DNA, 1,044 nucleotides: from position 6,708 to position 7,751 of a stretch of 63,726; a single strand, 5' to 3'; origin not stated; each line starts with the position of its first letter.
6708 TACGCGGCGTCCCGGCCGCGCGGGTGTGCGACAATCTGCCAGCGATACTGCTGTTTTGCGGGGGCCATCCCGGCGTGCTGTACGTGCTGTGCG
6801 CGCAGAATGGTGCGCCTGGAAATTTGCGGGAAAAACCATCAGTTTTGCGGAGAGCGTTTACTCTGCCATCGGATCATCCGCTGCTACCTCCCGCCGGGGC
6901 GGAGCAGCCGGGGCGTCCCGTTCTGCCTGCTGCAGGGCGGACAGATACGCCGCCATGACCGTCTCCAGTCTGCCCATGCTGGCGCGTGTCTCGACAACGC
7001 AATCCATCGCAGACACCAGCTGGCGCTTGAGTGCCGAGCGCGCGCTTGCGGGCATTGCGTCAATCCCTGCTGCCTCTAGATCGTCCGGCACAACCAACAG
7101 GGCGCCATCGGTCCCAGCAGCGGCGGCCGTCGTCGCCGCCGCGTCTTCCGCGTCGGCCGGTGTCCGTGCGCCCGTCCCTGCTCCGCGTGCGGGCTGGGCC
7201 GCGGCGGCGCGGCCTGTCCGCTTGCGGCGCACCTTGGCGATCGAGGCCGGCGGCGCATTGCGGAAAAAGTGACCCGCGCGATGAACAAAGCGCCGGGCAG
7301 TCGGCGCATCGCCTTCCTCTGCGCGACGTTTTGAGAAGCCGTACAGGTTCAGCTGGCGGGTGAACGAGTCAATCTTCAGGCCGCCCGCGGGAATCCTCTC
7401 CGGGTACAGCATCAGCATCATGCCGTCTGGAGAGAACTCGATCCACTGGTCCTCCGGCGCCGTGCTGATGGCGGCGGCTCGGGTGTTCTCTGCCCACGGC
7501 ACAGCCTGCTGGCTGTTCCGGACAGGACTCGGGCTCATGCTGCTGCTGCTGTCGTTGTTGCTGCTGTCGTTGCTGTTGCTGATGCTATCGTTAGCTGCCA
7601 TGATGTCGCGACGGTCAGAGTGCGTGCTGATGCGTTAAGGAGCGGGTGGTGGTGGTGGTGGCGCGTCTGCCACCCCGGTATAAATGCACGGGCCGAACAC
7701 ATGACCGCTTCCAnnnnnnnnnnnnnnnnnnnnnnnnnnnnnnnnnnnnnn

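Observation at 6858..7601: A virus-encoded HSF-type DNA-binding protein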

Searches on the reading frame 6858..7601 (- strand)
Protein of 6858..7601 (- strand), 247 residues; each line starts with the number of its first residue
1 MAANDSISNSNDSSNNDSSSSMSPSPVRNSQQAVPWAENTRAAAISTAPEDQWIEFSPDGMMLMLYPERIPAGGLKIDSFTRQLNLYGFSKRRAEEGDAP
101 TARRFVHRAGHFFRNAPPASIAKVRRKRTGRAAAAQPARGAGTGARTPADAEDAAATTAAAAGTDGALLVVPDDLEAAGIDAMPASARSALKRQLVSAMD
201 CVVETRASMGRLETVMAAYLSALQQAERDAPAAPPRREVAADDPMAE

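Call 4: search_protein_families(library=pfam, proteins=[window:6858-7601:-], max_evalue=10)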
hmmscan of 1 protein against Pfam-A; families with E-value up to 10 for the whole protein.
window:6858-7601:- (247 aa): 1 family
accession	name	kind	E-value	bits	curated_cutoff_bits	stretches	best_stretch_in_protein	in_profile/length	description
PF00447.23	HSF_DNA-bind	-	7.6e-06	26.8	22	1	76-127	48-100/100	HSF-type DNA-binding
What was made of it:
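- On HSF-type DNA-binding domain family (Pfam PF00447): 26.8 bits against a cutoff of 22, E=7.6e-6, but only profile positions 48-100 of 100 (call 4).
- Closest known: Fungal Skn7. Different: No receiver domain was detected here (call 4).
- Checked: Pfam HSF_DNA-bind: E=7.6e-6, 26.8 bits, cutoff 22, profile positions 48-100 of 100 (call 4).
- Pfam PF00447, 26.8 bits above the cutoff of 22 (call 4). No recognised activation domain was found (call 4), which fits a competitor. The Pfam score is low and partial (call 4).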

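Call 5: search_solved_structures(query=window:6858-7601:-, max_evalue=10, show_alignments=3)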
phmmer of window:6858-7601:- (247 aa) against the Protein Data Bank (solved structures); distinct sequences matched with E-value up to 10: 3.
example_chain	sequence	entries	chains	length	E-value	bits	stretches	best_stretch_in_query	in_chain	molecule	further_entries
1hks_A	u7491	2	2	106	0.64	13.1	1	77-127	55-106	HEAT-SHOCK TRANSCRIPTION FACTOR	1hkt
2pl2_A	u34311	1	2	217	0.82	12.7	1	184-230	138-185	Hypothetical conserved protein TTC0263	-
5ugr_A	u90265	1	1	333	5.8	9.9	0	131-205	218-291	Malyl-CoA lyase/beta-methylmalyl-CoA lyase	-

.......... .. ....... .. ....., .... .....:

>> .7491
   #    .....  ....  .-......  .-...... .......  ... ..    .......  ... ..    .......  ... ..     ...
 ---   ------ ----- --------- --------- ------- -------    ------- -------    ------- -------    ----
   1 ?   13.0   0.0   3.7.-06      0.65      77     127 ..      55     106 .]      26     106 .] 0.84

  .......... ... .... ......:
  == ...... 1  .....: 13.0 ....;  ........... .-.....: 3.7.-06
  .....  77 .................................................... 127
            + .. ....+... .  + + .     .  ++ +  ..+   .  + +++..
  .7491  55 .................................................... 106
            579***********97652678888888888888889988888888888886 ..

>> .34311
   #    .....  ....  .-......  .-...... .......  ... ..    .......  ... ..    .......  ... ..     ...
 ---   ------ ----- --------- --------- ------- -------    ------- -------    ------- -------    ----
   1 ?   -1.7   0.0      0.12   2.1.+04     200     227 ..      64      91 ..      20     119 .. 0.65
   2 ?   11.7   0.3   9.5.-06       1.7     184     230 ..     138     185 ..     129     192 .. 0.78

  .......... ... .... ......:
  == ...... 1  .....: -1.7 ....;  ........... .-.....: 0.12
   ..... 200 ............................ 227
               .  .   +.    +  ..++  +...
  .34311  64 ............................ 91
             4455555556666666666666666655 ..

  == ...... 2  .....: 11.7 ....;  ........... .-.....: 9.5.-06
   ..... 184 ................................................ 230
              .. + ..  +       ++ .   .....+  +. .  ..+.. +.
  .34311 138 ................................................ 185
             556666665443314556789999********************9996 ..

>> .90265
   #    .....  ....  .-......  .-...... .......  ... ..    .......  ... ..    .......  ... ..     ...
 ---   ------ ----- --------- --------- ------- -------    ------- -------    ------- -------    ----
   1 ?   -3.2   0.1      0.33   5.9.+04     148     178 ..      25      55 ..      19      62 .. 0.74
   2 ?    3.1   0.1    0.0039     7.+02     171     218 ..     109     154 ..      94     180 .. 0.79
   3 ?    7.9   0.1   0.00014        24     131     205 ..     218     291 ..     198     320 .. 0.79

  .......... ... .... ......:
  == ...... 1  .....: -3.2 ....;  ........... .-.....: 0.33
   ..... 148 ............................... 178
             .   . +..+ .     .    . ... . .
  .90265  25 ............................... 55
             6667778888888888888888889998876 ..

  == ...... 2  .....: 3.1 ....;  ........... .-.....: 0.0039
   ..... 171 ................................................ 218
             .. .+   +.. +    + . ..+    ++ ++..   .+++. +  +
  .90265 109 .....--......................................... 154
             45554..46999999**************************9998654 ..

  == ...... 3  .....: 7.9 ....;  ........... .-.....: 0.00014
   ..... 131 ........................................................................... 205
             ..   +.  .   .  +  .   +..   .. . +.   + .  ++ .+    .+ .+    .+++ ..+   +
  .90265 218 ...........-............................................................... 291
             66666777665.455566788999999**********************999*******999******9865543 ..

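Call 6: find_homologous_proteins(query=window:6858-7601:-, max_evalue=0.001)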
Query window:6858-7601:- (247 aa): 1 proteins with E <= 0.001 among 8000 candidates.
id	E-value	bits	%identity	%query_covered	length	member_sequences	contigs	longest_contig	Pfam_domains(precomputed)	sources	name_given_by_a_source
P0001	2.2e-150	516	100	100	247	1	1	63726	PF00447.24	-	-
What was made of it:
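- Tried and rejected: The word-index homology search with the full protein found only the protein itself (call 6).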

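Call 9: search_dna_similar(query=window:6858-7601:-, collection=phages, mode=protein, max_evalue=1)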
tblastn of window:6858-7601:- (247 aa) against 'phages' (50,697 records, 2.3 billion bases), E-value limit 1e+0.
No match.
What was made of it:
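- Tried and rejected: tblastn against phage genomes found nothing (call 9).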

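Call 14: find_related_loci(query=window:6858-7601:-, collection=viral_contigs, flank=5000)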
Query window:6858-7601:- (247 aa) in viral_contigs; peptide patterns used: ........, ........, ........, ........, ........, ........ (x = any residue, [..] = any of these).
28 stretches matched a pattern, but none encodes a relative of the query by tblastn (E <= 1e-3).

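Call 16: find_encoding_contigs(protein=window:6858-7601:-, flank=10000, max_places=6)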
Protein window:6858-7601:- (247 aa): no gene with exactly this product is on record in the collection.
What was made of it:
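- Tried and rejected: The exact-protein contig look-up found nothing (call 16), so the organism of origin stayed unknown.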

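Call 17: predict_structure(protein=window:6858-7601:-)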
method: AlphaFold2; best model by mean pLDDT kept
length: 247 residues; sequences in the alignment: 1
mean_pLDDT: 42.2   pTM: 0.25
mean pLDDT of the five models: 42.2, 38.8, 36.1, 36.0, 35.6
residues with pLDDT >= 90: 3; 70-90: 24; 50-70: 59; < 50: 161
segments of 3 or more residues with pLDDT < 50: 2-4, 23-175
pLDDT, mean of each block of 10 residues (from residue 1): 57 61 40 26 22 27 31 34 31 26 26 25 22 27 35 28 31 46 65 58 54 70 88 72 60
secondary structure, 60 per line:
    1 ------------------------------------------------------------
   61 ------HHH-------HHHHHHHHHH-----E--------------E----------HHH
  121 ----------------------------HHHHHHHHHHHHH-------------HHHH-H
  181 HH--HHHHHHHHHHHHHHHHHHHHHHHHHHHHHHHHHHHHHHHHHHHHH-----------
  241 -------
elements in order: H77-86 H149-161 H175-178 H185-229
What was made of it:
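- The single-sequence model was poor (pLDDT 42, call 17).
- Tried and rejected: The single-sequence AlphaFold model was uninformative (pLDDT 42, call 17).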

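Call 18: search_protein_representatives(protein=window:6858-7601:-)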
Query: 247 residues. Proteins with E-value up to 0.001 (for the whole library): 3; up to 1e-10: 2; up to 1e-30: 1. The best 3 are listed.
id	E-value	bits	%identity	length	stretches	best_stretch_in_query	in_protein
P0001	7.1e-151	516.4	100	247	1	1-247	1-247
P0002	5.9e-12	62.3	40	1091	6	79-126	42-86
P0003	8.4e-04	35.6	33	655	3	75-166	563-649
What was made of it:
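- On Canonical heat shock factor (HSF1-like transcription factor): No relative of this region was found (call 18).
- No homologue of the whole protein exists in 1.84e9 representatives or in IMG/VR (calls 6, 14, 18), so purifying selection cannot be tested. The protein is a singleton with no relatives (calls 6, 18).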

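Call 43: predict_structure(alignment_id=A2)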
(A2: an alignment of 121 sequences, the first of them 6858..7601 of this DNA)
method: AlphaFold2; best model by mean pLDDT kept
length: 247 residues; sequences in the alignment: 121
mean_pLDDT: 76.0   pTM: 0.50
mean pLDDT of the five models: 76.0, 75.4, 75.2, 74.8, 74.0
residues with pLDDT >= 90: 103; 70-90: 61; 50-70: 29; < 50: 54
segments of 3 or more residues with pLDDT < 50: 1-3, 11-13, 15-30, 142-170
pLDDT, mean of each block of 10 residues (from residue 1): 51 48 45 79 87 92 95 92 96 88 95 94 89 52 46 41 41 66 88 86 87 94 95 81 69
secondary structure, 60 per line:
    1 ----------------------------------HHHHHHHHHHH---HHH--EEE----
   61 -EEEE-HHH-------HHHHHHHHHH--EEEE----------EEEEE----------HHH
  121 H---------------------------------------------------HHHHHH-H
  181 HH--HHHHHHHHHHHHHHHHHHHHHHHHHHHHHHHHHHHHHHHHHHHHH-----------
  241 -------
elements in order: H35-45 E54-56 E62-65 H77-86 E89-92 E103-107 H118-121 H173-178 H185-229
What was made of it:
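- On HSF-type DNA-binding domain family (Pfam PF00447): AlphaFold shows only a 3-residue helical turn at aa 67-69 (call 43).
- Fold: AlphaFold pLDDT 79-96 across aa 31-130 with the HSF order of elements (call 43). AlphaFold models a compact domain with high confidence (call 43).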

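Call 48: fold_search(model_id=the predicted structure, library=pdb)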
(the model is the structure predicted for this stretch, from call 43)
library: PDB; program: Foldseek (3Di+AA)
matches with E <= 10: 410; with E <= 0.001: 30
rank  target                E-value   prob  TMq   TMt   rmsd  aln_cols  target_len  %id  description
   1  5d5v_D                3.4e-05  1.00  0.29  0.62   4.3       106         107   24  Crystal structure of human Hsf1 with Satellite III repeat DNA (released 2015-12-30)
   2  7dct_D                7.1e-05  1.00  0.31  0.72   3.2       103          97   21  Crystal structure of HSF1 DNA-binding domain in complex with 3-site HSE DNA (24 bp) (released 2021-07-14)
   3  7dcs_B                7.6e-05  1.00  0.28  0.62   4.4       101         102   26  Crystal structure of HSF1 DNA-binding domain in complex with 3-site HSE DNA (23 bp) (released 2021-07-14)
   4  5d8l_D                1.0e-04  1.00  0.29  0.71   3.7       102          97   20  Human HSF2 DNA Binding Domain in complex with 3-site HSE DNA at 2.1 Angstroms Resolution (released 2016-01-06)
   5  7dct_E                1.1e-04  1.00  0.31  0.70   4.2       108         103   24  Crystal structure of HSF1 DNA-binding domain in complex with 3-site HSE DNA (24 bp) (released 2021-07-14)
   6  6j6v                  1.2e-04  1.00  0.29  0.71   4.3       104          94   25  Crystal structure of heat shock factor 4-DBD (released 2020-01-22)
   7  5d8l_F                1.8e-04  1.00  0.29  0.70   3.8       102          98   20  Human HSF2 DNA Binding Domain in complex with 3-site HSE DNA at 2.1 Angstroms Resolution (released 2016-01-06)
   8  5d8k_B                2.3e-04  1.00  0.30  0.67   4.1       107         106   19  Human HSF2 DNA-Binding Domain bound to 2-site HSE DNA at 1.73 Angstroms Resolution (released 2016-01-06)
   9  5d5v_B                2.3e-04  1.00  0.31  0.72   3.0       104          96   24  Crystal structure of human Hsf1 with Satellite III repeat DNA (released 2015-12-30)
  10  7dcs_A                2.4e-04  1.00  0.31  0.75   2.8       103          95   21  Crystal structure of HSF1 DNA-binding domain in complex with 3-site HSE DNA (23 bp) (released 2021-07-14)
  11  6j6w_A                2.6e-04  1.00  0.28  0.70   4.3       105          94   27  Mutant K23N of heat shock factor 4-DBD (released 2020-01-22)
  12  5d5u_B                2.8e-04  1.00  0.28  0.63   4.3       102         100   25  Crystal structure of human Hsf1 with HSE DNA (released 2015-12-30)
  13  8zys_B                2.9e-04  1.00  0.30  0.74   2.7       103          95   22  Crystal structure of HSF5 DNA-binding domain in complex with 3-site HSE DNA (25 bp) (released 2025-03-12)
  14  8zys_D                2.9e-04  1.00  0.29  0.71   3.3       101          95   23  Crystal structure of HSF5 DNA-binding domain in complex with 3-site HSE DNA (25 bp) (released 2025-03-12)
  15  5d5x_B                3.1e-04  1.00  0.32  0.75   3.6       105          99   20  Crystal structure of Chaetomium thermophilum Skn7 with SSRE DNA (released 2015-12-30)
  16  8zys_A                4.5e-04  1.00  0.29  0.73   3.3       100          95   23  Crystal structure of HSF5 DNA-binding domain in complex with 3-site HSE DNA (25 bp) (released 2025-03-12)
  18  8zys_F                5.1e-04  1.00  0.29  0.74   3.0        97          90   24  Crystal structure of HSF5 DNA-binding domain in complex with 3-site HSE DNA (25 bp) (released 2025-03-12)
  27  8zys_C                7.4e-04  1.00  0.28  0.68   4.5       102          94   25  Crystal structure of HSF5 DNA-binding domain in complex with 3-site HSE DNA (25 bp) (released 2025-03-12)
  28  7dcs_E                7.4e-04  1.00  0.30  0.65   4.0       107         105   23  Crystal structure of HSF1 DNA-binding domain in complex with 3-site HSE DNA (23 bp) (released 2021-07-14)
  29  7dct_C                7.4e-04  1.00  0.27  0.63   4.0       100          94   24  Crystal structure of HSF1 DNA-binding domain in complex with 3-site HSE DNA (24 bp) (released 2021-07-14)
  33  5d5w_B                1.5e-03  1.00  0.25  0.61   4.1        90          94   21  Crystal structure of Chaetomium thermophilum Skn7 with HSE DNA (released 2015-12-30)
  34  8zys_E                1.6e-03  1.00  0.29  0.70   3.1       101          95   22  Crystal structure of HSF5 DNA-binding domain in complex with 3-site HSE DNA (25 bp) (released 2025-03-12)
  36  7dcs_F                1.7e-03  1.00  0.28  0.69   3.9       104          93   24  Crystal structure of HSF1 DNA-binding domain in complex with 3-site HSE DNA (23 bp) (released 2021-07-14)
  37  7dcs_C                1.8e-03  1.00  0.27  0.65   3.6       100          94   24  Crystal structure of HSF1 DNA-binding domain in complex with 3-site HSE DNA (23 bp) (released 2021-07-14)
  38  7dcs_D                2.0e-03  1.00  0.31  0.74   3.0       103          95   20  Crystal structure of HSF1 DNA-binding domain in complex with 3-site HSE DNA (23 bp) (released 2021-07-14)
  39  5d5x_E                2.3e-03  1.00  0.29  0.66   4.2       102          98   22  Crystal structure of Chaetomium thermophilum Skn7 with SSRE DNA (released 2015-12-30)
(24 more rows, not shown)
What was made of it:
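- On HSF-type DNA-binding domain family (Pfam PF00447): The model has every element in order except a full helix 2, at pLDDT 79-96, and it matches HSF DBDs with TM up to 0.75 (calls 43, 48).
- Closest known: Fungal Skn7. Same: The DBD fold is the same, and Skn7 DBDs are among the structural matches (5d5x, 5d5w; call 48).
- The Foldseek top 50 are all HSF1/2/4/5 or Skn7 DBDs (call 48).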

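Call 51: fold_search(model_id=the predicted structure, library=viral)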
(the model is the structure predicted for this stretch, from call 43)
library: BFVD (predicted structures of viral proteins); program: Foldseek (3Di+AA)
matches with E <= 10: 218; with E <= 0.001: 0
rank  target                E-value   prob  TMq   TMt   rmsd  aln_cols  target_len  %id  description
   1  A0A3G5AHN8            8.7e-03  1.00  0.33  0.18  24.2       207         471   14  HSF-type DNA-binding domain-containing protein [Sylvanvirus sp.]
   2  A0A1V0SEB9            2.8e-01  0.44  0.19  0.23  14.2       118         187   13  Uncharacterized protein [Indivirus ILV1]
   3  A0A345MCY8            2.9e-01  0.16  0.16  0.28   6.4        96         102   12  (no name in the UniProt tables at hand)
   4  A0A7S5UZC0            4.0e-01  0.14  0.12  0.30   7.2        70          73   18  (no name in the UniProt tables at hand)
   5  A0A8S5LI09            4.8e-01  0.21  0.21  0.18  17.9       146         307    8  Helix-turn-helix domain protein [Siphoviridae sp. ctR0j7]
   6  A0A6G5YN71            5.1e-01  0.23  0.18  0.18   7.4        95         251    7  (no name in the UniProt tables at hand)
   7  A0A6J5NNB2            5.4e-01  0.06  0.11  0.10  22.5       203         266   12  Uncharacterized protein [uncultured Caudovirales phage]
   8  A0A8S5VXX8            5.8e-01  0.23  0.17  0.31   9.8       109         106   12  (no name in the UniProt tables at hand)
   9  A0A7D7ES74            5.8e-01  0.18  0.14  0.30   5.0        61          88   13  (no name in the UniProt tables at hand)
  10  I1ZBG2                5.8e-01  0.13  0.18  0.17  21.2       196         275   18  (no name in the UniProt tables at hand)
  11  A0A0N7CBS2            6.5e-01  0.14  0.16  0.28   9.4       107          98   15  (no name in the UniProt tables at hand)
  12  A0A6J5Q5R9            7.0e-01  0.14  0.19  0.18  16.5       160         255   13  Helix-turn-helix domain containing protein [uncultured Caudovirales phage]
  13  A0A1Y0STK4            7.4e-01  0.09  0.14  0.16   8.4        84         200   10  Uncharacterized protein [Pseudomonas phage Phabio]
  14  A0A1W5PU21            8.4e-01  0.14  0.16  0.32   8.6        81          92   17  (no name in the UniProt tables at hand)
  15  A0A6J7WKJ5            8.9e-01  0.18  0.16  0.34   9.0        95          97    7  Uncharacterized protein [uncultured Caudovirales phage]
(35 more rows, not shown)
